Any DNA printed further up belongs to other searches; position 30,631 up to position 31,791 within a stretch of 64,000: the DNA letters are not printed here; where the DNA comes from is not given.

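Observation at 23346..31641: Secretin-less type IV pilus cluster with PilM-PilN and PilO-PilP-like fusions and an Ala(-1) major pilin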

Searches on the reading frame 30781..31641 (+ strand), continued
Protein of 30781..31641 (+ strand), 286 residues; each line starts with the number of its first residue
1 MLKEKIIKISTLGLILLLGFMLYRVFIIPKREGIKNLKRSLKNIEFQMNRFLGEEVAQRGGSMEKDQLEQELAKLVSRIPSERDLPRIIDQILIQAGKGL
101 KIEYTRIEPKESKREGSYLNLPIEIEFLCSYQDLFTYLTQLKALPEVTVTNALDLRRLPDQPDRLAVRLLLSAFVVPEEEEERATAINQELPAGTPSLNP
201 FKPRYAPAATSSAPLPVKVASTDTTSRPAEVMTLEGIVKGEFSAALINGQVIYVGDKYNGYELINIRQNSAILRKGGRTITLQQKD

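Call 18: find_encoding_contigs(protein=P0026, flank=10000, max_places=4)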
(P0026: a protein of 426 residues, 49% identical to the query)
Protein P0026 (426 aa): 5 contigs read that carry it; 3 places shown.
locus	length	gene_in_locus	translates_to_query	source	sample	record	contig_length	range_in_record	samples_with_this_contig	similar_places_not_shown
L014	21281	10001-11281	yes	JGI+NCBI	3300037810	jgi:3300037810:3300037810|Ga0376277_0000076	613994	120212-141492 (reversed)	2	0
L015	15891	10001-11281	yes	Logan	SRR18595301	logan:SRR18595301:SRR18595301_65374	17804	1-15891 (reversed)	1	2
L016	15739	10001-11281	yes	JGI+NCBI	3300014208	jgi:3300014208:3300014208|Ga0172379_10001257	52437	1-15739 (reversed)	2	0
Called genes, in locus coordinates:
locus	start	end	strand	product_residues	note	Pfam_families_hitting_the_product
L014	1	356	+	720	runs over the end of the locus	PF02092:tRNA_synt_2f, PF05746:DALR_1 (weak)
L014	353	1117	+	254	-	-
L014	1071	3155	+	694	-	PF10131:PTPS_related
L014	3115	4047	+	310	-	PF00535:Glycos_transf_2, PF10111:Glyco_tranf_2_2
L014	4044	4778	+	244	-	PF00535:Glycos_transf_2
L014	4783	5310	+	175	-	-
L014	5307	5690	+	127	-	PF07963:N_methyl (weak)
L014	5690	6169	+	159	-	PF07963:N_methyl (faint)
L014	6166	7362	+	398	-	PF23981:DUF7305 (weak)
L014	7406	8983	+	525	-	PF11104:PilM_2, PF06723:MreB_Mbl (faint), PF14450:FtsA (weak), PF05137:PilN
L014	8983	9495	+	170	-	-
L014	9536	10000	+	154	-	-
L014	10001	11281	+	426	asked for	PF07660:STN (faint), PF21305:type_II_gspD_N0 (weak), PF03958:Secretin_N, PF00263:Secretin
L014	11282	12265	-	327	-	PF01210:NAD_Gly3P_dh_N, PF02558:ApbA (weak), PF07479:NAD_Gly3P_dh_C, PF20618:GPD_NAD_C_bact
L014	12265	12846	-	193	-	PF02660:G3P_acyltransf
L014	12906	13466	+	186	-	PF08207:EFP_N, PF01132:EFP, PF09285:Elong-fact-P_C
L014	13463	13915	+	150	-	PF00364:Biotin_lipoyl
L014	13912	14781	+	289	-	PF01040:UbiA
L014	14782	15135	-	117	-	PF01925:TauE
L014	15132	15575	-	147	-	PF09424:YqeY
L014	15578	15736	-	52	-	PF01361:Tautomerase, PF14552:Tautomerase_2 (weak)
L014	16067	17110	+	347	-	PF13354:Beta-lactamase2, PF00144:Beta-lactamase (faint)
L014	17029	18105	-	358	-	PF00180:Iso_dh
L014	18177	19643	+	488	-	-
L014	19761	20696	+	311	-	PF01820:Dala_Dala_lig_N, PF02655:ATP-grasp_3, PF08443:RimK (weak), PF01071:GARS_A (faint), PF02222:ATP-grasp, PF07478:Dala_Dala_lig_C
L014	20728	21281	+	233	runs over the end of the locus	PF08478:POTRA_1, PF03799:FtsQ_DivIB_C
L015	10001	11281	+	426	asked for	PF07660:STN (faint), PF21305:type_II_gspD_N0 (weak), PF03958:Secretin_N, PF00263:Secretin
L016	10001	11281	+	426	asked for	PF07660:STN (faint), PF21305:type_II_gspD_N0 (weak), PF03958:Secretin_N, PF00263:Secretin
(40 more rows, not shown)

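Call 25: list_cluster_members(proteins=[P0001, P0007, P0024, P0027, P0031, P0041, P0053, P0054, P0067, P0128])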
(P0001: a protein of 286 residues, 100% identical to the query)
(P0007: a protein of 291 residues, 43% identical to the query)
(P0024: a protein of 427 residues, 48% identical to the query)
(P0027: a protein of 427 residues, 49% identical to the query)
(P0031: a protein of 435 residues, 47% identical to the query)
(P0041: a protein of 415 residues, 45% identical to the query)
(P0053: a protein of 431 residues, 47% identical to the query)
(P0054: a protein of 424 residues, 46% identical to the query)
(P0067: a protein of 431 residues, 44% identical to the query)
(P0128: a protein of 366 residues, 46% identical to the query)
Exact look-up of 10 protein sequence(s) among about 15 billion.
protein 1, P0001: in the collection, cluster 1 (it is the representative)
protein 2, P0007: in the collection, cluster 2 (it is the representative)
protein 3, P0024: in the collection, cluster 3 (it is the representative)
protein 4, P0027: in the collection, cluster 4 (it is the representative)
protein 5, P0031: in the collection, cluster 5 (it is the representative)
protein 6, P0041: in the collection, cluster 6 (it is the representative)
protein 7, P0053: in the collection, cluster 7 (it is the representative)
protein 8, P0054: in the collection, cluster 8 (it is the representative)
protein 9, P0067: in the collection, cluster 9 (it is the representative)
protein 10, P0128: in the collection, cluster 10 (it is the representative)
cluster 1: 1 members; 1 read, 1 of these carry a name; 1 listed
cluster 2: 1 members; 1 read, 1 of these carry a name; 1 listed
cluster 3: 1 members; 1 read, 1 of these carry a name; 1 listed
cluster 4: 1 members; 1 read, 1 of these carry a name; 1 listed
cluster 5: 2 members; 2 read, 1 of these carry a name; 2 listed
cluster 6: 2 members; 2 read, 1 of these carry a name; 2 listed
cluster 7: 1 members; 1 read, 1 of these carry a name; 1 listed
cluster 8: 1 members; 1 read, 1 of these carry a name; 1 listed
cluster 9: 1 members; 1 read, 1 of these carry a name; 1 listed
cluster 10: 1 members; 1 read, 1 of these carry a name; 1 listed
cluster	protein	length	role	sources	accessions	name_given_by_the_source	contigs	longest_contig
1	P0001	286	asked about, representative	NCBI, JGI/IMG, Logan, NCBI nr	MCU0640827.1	MAG: type 4a pilus biogenesis protein PilO [Candidatus Margulisbacteria bacterium] | Tfp pilus assembly protein PilO | type 4a pilus biogenesis protein PilO [Candidatus Margulisiibacteriota bacterium]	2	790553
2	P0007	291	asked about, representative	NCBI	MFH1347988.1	MAG: type 4a pilus biogenesis protein PilO [Candidatus Margulisiibacteriota bacterium]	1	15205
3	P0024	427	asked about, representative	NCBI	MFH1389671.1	MAG: secretin N-terminal domain-containing protein [Candidatus Margulisiibacteriota ...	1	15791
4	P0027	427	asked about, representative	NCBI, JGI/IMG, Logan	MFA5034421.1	MAG: secretin N-terminal domain-containing protein [Candidatus Margulisiibacteriota ...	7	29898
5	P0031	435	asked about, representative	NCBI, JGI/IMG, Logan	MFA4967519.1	MAG: secretin N-terminal domain-containing protein [Candidatus Margulisiibacteriota ...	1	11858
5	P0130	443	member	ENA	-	-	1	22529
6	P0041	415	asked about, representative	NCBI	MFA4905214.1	MAG: secretin N-terminal domain-containing protein [Candidatus Margulisiibacteriota ...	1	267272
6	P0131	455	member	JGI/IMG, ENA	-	-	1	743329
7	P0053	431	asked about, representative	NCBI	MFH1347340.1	MAG: secretin N-terminal domain-containing protein [Candidatus Margulisiibacteriota ...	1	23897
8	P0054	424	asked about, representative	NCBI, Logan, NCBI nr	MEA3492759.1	MAG: secretin N-terminal domain-containing protein [Candidatus Margulisiibacteriota ... | secretin N-terminal domain-containing protein [Candidatus Margulisiibacteriota bacterium]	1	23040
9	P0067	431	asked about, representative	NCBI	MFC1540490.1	type II secretion system protein GspD [Candidatus Margulisiibacteriota bacterium]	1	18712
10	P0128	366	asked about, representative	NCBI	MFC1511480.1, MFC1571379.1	type II secretion system protein GspD [Candidatus Margulisiibacteriota bacterium]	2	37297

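Call 27: find_encoding_contigs(protein=P0053, flank=10000, max_places=3)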
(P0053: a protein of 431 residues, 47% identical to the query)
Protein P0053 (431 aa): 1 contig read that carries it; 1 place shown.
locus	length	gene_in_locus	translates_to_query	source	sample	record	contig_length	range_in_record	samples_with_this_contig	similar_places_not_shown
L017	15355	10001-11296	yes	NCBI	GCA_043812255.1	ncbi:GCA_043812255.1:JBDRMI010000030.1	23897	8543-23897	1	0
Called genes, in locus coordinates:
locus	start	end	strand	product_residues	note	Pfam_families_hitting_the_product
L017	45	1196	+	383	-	PF09594:GT87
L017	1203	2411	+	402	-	PF01266:DAO (weak), PF01593:Amino_oxidase, PF13450:NAD_binding_8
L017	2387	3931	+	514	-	PF13231:PMT_2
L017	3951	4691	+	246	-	PF00535:Glycos_transf_2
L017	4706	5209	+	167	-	-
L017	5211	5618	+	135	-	PF07963:N_methyl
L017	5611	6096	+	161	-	-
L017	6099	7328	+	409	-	-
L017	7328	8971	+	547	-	PF11104:PilM_2, PF14450:FtsA (weak), PF05137:PilN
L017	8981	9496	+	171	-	-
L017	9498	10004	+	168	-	-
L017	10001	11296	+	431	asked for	PF21305:type_II_gspD_N0, PF07660:STN (weak), PF03958:Secretin_N, PF00263:Secretin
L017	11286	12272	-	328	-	PF01210:NAD_Gly3P_dh_N, PF02558:ApbA, PF07479:NAD_Gly3P_dh_C, PF20618:GPD_NAD_C_bact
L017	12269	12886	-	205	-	PF02660:G3P_acyltransf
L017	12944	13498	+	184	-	PF08207:EFP_N, PF01132:EFP, PF09285:Elong-fact-P_C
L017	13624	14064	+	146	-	PF00364:Biotin_lipoyl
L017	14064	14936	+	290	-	PF01040:UbiA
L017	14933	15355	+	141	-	?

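Call 28: find_encoding_contigs(protein=P0131, flank=10000, max_places=3)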
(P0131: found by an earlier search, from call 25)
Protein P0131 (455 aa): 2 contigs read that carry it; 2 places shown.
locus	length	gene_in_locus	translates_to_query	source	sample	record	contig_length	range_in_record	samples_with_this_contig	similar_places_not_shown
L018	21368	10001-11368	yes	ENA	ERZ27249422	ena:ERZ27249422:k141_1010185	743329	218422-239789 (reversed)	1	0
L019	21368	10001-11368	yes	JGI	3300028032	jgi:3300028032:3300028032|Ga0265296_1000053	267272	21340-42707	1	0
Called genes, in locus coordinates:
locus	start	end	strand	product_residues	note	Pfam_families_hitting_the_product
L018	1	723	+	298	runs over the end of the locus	-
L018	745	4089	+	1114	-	-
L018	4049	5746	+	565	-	PF01270:Glyco_hydro_8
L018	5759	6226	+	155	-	PF01668:SmpB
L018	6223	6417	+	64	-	-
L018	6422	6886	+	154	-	-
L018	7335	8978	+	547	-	PF11104:PilM_2, PF14450:FtsA (weak)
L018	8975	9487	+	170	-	-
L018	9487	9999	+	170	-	PF11356:T2SSC (weak), PF23893:Y4YQ_C (weak)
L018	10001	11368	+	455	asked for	PF21305:type_II_gspD_N0 (weak), PF07660:STN (weak), PF03958:Secretin_N, PF00263:Secretin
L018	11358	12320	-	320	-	PF01210:NAD_Gly3P_dh_N, PF02558:ApbA (faint), PF03446:NAD_binding_2 (faint), PF03807:F420_oxidored (faint), PF07479:NAD_Gly3P_dh_C, PF20618:GPD_NAD_C_bact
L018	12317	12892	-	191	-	PF02660:G3P_acyltransf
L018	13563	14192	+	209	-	-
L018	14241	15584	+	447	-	PF00309:Sigma54_AID, PF04963:Sigma54_CBD, PF04552:Sigma54_DBD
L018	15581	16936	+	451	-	PF00072:Response_reg, PF00158:Sigma54_activat, PF13191:AAA_16 (weak), PF14532:Sigma54_activ_2, PF07728:AAA_5 (weak), PF25601:AAA_lid_14, PF02954:HTH_8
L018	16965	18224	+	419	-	PF05221:AdoHcyase, PF00670:AdoHcyase_NAD, PF02826:2-Hacid_dh_C (weak), PF07991:KARI_N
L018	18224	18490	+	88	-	PF18910:DUF5665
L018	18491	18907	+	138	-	PF01252:Peptidase_A8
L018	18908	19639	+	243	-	PF01790:LGT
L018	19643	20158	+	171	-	PF02915:Rubrerythrin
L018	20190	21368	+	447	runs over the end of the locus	PF03951:Gln-synt_N, PF00120:Gln-synt_C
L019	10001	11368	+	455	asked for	PF21305:type_II_gspD_N0 (weak), PF07660:STN (weak), PF03958:Secretin_N, PF00263:Secretin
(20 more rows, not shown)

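Call 29: predict_structure(alignment_id=A1)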
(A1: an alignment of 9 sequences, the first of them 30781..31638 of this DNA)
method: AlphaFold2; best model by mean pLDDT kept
length: 286 residues; sequences in the alignment: 9
mean_pLDDT: 64.2   pTM: 0.36
mean pLDDT of the five models: 64.2, 62.2, 61.2, 58.0, 56.8
residues with pLDDT >= 90: 1; 70-90: 144; 50-70: 57; < 50: 84
segments of 3 or more residues with pLDDT < 50: 44-60, 62-65, 74-78, 176-229
pLDDT, mean of each block of 10 residues (from residue 1): 76 82 60 51 46 42 51 49 70 79 82 63 84 81 68 81 82 55 40 40 35 30 30 79 80 82 86 86 78
secondary structure, 60 per line:
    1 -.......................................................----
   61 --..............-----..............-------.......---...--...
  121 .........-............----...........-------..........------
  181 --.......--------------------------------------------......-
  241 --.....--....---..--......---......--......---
elements in order: H2-56 H63-76 H82-95 E103-109 E113-115 E118-129 H131-142 E147-157 E165-174 H183-189 E234-239 E243-247 E250-253 E261-266 E270-275 E278-283
